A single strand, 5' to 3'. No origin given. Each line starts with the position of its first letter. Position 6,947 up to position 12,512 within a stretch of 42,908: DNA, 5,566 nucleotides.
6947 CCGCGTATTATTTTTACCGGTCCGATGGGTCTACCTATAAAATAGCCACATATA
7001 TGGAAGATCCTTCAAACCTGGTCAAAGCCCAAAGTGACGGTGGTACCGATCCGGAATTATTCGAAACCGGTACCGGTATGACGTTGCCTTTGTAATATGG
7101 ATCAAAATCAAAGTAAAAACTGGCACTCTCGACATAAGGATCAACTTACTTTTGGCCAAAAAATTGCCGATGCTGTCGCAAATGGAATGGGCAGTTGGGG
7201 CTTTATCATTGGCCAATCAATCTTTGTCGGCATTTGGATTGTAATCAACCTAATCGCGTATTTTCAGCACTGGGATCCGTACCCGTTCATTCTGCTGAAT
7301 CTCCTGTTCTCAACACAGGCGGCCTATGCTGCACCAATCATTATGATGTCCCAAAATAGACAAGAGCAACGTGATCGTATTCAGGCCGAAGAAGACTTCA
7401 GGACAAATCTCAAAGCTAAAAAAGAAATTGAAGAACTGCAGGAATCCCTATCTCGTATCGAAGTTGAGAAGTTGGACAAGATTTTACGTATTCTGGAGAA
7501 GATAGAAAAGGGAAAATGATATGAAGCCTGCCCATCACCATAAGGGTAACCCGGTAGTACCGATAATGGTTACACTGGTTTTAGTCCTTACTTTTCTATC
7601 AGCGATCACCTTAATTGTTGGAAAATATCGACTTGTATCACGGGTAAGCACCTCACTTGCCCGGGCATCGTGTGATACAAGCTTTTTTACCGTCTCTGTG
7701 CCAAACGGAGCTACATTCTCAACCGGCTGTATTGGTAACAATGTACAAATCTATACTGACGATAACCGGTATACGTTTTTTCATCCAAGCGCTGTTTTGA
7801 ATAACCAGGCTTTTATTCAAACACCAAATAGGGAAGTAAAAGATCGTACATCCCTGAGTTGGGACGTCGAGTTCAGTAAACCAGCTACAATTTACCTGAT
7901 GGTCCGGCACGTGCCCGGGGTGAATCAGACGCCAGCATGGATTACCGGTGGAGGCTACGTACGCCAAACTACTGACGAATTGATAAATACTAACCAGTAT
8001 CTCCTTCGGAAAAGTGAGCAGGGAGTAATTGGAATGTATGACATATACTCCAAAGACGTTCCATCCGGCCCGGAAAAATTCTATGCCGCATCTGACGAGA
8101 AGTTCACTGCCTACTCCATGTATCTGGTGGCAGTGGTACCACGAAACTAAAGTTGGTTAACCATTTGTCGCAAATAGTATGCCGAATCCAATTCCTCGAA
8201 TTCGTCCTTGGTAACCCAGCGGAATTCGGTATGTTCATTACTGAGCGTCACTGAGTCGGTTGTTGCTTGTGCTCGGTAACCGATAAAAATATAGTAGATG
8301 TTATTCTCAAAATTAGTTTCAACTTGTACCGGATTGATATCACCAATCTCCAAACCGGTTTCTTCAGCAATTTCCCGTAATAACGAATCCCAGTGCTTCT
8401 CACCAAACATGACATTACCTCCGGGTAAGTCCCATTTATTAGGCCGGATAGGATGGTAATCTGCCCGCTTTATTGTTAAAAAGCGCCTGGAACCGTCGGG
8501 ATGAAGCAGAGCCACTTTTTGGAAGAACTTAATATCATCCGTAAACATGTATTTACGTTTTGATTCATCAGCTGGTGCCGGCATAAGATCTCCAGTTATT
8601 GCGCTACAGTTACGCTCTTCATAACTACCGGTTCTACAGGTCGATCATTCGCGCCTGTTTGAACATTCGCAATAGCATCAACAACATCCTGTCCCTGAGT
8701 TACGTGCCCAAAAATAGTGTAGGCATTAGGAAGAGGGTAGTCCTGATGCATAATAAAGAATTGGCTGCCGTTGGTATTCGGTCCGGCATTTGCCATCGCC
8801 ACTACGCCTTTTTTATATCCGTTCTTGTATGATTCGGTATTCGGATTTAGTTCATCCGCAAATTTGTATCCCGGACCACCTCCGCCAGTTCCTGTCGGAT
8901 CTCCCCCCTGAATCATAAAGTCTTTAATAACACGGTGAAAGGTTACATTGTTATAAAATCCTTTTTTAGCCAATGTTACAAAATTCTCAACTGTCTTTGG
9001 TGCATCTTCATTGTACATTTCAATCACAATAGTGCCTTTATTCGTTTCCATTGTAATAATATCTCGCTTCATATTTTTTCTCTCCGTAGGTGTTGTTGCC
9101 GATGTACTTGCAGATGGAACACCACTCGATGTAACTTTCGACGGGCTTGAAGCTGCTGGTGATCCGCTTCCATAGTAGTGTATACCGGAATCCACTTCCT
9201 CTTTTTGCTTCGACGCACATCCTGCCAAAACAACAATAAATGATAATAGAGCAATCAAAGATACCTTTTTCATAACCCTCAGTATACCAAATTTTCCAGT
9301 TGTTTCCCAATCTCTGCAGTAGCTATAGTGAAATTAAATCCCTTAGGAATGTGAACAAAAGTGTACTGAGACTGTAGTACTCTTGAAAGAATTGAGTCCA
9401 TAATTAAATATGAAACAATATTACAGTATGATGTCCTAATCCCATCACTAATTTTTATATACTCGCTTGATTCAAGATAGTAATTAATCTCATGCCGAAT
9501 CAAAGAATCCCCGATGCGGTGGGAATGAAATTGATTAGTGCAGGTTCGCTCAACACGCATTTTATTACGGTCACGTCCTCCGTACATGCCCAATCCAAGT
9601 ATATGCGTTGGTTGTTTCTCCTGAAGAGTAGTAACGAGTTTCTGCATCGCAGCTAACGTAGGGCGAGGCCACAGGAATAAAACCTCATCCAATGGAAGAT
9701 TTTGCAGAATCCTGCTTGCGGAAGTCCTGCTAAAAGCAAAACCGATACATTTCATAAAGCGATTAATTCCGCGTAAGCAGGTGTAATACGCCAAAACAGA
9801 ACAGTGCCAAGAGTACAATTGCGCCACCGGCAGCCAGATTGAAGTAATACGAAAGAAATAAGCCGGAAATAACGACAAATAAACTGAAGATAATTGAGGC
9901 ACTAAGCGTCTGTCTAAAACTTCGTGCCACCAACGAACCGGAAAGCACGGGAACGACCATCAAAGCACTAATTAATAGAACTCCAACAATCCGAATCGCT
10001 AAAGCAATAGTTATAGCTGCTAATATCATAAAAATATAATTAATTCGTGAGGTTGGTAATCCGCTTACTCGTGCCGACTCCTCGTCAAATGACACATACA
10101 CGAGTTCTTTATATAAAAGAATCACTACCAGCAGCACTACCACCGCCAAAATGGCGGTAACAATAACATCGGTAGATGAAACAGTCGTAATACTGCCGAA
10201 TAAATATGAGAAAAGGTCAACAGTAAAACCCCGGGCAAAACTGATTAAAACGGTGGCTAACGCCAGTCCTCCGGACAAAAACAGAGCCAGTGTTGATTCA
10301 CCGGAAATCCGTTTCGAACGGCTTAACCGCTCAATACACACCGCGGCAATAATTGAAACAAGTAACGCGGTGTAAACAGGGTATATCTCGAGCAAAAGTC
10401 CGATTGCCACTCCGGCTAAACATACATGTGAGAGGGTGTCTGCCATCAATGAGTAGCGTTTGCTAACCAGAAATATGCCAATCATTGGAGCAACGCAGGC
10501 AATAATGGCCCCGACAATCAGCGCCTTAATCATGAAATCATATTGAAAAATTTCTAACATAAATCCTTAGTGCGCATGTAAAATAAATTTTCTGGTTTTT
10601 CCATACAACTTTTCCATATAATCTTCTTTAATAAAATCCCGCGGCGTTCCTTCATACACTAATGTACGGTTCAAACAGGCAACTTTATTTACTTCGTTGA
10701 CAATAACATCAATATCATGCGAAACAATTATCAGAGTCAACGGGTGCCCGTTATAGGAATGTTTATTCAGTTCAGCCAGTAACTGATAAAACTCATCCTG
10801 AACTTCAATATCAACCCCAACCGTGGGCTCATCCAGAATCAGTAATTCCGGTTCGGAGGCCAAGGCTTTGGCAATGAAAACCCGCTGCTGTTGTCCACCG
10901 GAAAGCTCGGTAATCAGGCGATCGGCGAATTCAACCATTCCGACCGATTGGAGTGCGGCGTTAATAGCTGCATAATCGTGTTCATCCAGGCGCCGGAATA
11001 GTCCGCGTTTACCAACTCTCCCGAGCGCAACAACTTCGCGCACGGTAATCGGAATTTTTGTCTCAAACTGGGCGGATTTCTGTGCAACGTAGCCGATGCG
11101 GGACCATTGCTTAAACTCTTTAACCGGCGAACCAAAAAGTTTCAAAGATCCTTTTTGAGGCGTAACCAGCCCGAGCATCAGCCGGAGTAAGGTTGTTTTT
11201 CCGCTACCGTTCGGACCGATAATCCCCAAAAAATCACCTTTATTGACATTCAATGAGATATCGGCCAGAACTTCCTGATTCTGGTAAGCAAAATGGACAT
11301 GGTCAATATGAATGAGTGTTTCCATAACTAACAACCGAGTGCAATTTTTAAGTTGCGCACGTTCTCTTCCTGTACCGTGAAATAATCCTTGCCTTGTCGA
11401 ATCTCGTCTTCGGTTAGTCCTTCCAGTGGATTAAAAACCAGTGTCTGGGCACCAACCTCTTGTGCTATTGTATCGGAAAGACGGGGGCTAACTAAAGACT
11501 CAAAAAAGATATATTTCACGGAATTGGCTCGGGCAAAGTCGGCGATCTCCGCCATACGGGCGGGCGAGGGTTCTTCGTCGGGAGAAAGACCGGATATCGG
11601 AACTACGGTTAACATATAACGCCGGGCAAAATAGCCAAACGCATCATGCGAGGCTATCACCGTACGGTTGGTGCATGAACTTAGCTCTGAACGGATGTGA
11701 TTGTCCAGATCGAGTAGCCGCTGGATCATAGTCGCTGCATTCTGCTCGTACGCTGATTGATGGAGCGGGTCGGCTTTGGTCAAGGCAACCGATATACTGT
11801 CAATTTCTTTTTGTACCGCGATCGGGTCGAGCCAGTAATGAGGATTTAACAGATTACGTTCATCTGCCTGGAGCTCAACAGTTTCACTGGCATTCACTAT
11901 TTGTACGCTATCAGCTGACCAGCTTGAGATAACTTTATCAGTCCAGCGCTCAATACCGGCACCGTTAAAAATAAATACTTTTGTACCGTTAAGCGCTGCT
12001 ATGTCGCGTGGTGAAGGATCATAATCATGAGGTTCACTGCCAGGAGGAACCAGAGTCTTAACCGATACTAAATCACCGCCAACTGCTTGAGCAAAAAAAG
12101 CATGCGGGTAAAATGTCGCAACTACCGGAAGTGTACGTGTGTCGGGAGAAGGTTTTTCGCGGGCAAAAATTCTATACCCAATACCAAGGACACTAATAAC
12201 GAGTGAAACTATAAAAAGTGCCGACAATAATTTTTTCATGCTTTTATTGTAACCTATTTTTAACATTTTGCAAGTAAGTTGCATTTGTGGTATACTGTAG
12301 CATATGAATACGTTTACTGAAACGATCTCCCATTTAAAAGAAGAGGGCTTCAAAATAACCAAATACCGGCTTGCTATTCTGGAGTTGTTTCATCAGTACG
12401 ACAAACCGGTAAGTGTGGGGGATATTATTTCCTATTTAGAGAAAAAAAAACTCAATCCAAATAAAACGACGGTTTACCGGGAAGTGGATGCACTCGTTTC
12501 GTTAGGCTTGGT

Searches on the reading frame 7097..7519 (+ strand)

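Call 89: search_protein_families(library=pfam, proteins=[window:7097-7519:+], max_evalue=0.0001)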
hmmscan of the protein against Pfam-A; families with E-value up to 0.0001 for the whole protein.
window:7097-7519:+ (140 aa): 1 family
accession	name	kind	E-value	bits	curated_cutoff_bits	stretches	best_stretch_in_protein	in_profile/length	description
PF06210.16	DUF1003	-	1e-38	132.1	27.4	1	31-126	1-97/103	Protein of unknown function (DUF1003)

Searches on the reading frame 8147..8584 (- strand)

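Call 89: search_protein_families(library=pfam, proteins=[window:8147-8584:-], max_evalue=0.0001)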
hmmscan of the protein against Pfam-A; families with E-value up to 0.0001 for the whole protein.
window:8147-8584:- (145 aa): 2 families
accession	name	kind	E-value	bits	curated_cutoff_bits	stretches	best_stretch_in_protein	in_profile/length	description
PF00293.34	NUDIX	-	1.4e-14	54.7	21.1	1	30-134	12-123/134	NUDIX domain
PF14815.12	NUDIX_4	-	3.3e-05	24.1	35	1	33-135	10-104/113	NUDIX domain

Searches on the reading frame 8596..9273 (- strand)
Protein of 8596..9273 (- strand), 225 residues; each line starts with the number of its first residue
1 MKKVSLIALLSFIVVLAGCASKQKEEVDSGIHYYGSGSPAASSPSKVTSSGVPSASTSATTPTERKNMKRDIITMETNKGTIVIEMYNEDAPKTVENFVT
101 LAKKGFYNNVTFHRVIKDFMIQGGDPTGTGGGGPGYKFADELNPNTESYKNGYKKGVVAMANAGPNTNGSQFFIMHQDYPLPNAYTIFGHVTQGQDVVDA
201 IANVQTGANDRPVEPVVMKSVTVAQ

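Call 89: search_protein_families(library=pfam, proteins=[window:8596-9273:-], max_evalue=0.0001)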
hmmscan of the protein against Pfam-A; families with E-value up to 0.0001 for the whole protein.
window:8596-9273:- (225 aa): 1 family
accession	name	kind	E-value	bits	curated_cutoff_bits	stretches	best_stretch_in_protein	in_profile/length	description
PF00160.26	Pro_isomerase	-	5.1e-50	170.2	21.7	1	73-223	2-159/159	Cyclophilin type peptidyl-prolyl cis-trans isomerase/CLD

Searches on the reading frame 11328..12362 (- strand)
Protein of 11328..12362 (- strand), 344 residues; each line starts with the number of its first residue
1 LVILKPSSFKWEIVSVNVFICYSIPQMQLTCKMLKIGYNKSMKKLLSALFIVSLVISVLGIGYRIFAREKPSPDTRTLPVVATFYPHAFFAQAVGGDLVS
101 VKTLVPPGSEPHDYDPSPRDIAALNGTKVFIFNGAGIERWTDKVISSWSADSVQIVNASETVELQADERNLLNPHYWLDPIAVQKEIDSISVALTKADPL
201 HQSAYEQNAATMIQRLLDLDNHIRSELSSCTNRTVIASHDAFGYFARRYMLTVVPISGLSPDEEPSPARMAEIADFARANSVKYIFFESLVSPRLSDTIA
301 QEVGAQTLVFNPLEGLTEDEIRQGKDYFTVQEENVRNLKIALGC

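Call 89: search_protein_families(library=pfam, proteins=[window:11328-12362:-], max_evalue=0.0001)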
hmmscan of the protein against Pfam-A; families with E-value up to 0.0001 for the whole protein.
window:11328-12362:- (344 aa): 1 family
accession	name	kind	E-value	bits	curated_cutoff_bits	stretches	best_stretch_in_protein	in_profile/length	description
PF01297.22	ZnuA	-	2e-81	273.8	29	1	80-339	1-261/263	Zinc-uptake complex component A periplasmic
